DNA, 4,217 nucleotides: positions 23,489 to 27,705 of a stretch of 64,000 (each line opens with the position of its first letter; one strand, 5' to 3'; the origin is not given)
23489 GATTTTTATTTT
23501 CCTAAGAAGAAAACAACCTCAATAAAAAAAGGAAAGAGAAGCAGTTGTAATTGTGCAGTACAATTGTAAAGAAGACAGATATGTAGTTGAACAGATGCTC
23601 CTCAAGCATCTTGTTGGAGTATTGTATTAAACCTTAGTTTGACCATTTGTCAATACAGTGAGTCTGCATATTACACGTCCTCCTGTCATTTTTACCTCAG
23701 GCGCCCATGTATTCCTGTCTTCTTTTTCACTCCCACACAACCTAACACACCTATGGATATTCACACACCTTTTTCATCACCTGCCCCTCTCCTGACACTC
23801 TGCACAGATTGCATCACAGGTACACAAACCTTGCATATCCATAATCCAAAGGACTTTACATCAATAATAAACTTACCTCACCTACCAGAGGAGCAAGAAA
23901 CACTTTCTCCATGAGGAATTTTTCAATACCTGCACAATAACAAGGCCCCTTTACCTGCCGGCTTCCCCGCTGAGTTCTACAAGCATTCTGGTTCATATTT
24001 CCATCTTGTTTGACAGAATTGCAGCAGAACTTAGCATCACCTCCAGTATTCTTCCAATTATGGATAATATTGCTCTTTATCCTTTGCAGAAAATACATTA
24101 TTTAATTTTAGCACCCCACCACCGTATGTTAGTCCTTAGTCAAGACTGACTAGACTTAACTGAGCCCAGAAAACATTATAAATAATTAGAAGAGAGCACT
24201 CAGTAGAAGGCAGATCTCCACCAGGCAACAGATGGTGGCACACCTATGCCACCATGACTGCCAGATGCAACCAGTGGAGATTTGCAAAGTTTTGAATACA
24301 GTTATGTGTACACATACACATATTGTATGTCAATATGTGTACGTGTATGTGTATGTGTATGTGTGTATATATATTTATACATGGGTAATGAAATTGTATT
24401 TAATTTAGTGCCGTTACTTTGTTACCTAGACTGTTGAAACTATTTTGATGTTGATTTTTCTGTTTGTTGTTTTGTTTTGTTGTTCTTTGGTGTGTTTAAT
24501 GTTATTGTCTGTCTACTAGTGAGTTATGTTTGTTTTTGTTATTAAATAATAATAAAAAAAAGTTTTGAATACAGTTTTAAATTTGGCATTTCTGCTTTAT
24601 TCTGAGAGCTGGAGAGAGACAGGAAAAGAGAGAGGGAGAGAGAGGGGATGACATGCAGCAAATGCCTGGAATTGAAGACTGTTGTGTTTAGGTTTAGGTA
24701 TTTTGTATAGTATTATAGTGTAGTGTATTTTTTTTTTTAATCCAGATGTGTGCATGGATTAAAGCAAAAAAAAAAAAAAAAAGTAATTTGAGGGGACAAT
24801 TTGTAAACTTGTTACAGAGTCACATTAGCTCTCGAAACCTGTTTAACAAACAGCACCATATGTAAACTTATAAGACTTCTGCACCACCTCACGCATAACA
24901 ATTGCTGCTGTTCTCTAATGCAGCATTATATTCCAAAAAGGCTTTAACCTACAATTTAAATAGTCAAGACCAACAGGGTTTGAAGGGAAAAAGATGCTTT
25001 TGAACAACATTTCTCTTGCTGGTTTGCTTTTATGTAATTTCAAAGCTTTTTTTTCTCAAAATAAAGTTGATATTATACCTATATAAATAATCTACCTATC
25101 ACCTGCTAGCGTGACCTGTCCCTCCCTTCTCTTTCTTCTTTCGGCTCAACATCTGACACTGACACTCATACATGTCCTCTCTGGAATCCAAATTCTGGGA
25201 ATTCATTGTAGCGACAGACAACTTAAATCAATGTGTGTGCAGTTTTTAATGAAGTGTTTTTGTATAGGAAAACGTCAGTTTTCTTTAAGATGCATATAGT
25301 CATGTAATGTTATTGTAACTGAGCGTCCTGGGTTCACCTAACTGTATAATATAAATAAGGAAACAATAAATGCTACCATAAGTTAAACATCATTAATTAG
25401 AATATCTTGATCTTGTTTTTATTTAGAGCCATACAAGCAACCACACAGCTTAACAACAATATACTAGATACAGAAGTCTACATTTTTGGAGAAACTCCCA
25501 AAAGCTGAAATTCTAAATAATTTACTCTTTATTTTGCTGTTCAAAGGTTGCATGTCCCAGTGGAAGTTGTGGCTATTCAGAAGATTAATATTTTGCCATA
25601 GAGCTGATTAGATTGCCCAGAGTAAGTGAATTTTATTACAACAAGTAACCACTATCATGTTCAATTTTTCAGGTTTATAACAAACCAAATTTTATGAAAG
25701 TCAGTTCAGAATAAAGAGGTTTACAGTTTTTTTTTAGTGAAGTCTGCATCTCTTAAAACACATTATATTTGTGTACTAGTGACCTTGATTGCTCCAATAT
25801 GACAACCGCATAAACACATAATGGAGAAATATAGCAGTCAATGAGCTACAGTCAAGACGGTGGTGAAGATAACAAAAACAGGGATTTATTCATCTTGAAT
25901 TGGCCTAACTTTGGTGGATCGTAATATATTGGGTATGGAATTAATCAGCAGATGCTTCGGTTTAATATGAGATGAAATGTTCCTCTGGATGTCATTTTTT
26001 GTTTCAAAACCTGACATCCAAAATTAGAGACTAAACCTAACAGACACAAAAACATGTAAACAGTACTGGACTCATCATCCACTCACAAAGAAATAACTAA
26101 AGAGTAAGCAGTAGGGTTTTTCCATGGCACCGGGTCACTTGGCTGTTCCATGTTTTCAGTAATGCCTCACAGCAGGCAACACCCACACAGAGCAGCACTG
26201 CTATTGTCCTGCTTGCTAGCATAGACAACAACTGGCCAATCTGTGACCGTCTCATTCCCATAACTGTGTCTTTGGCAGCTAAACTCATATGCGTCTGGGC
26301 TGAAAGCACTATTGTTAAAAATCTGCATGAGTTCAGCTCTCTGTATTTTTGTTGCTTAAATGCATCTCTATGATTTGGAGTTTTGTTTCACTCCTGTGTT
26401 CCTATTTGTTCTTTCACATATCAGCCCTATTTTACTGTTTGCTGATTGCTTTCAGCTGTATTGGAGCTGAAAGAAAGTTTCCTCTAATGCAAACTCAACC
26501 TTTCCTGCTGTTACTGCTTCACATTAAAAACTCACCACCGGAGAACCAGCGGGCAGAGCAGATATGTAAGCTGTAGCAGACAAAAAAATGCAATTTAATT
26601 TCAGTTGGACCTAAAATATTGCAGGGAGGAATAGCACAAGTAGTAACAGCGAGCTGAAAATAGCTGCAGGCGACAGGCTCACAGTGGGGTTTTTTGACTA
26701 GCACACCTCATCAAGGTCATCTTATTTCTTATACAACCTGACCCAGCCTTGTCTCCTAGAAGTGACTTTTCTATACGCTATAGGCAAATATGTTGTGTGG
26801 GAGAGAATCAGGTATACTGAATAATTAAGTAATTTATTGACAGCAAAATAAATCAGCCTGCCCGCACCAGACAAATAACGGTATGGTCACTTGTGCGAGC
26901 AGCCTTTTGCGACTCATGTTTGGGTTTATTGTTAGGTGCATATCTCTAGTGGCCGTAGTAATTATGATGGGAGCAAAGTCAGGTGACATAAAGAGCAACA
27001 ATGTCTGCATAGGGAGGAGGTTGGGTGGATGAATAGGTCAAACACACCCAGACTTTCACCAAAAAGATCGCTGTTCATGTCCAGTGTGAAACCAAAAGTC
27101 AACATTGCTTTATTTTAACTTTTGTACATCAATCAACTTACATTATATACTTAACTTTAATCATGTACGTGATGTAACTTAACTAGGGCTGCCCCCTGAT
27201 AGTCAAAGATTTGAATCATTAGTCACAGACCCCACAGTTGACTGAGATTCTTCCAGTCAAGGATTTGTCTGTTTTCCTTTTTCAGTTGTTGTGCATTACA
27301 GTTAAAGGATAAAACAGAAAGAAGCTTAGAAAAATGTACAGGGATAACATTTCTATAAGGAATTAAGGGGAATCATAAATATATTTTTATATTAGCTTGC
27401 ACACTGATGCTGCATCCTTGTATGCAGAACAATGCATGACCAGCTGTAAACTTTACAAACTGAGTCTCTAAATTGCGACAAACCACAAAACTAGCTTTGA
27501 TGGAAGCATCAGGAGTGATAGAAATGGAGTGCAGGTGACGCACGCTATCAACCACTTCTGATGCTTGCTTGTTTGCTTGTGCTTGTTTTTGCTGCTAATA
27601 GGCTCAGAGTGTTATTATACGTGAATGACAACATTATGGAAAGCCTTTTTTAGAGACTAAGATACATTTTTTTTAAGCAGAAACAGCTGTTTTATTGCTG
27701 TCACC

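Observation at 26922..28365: Nested insertion: a TTAA-flanked TIR element sits inside a SINE-like copy, and a paralog in the same window gives the empty site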

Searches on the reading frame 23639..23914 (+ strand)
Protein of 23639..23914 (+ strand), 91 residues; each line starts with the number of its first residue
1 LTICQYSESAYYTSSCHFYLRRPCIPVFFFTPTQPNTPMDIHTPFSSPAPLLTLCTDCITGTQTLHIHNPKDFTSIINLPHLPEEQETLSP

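Call 40: find_encoding_contigs(protein=window:23639-23914:+, flank=10000, max_places=10)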
Protein window:23639-23914:+ (91 aa): no gene with exactly this product is on record in the collection.

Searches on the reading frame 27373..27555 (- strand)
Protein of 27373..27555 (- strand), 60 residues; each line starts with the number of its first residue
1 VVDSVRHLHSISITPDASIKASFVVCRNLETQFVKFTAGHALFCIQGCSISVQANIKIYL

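Call 14: find_encoding_contigs(protein=window:27373-27555:-, flank=5000, max_places=10)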
Protein window:27373-27555:- (60 aa): no gene with exactly this product is on record in the collection.
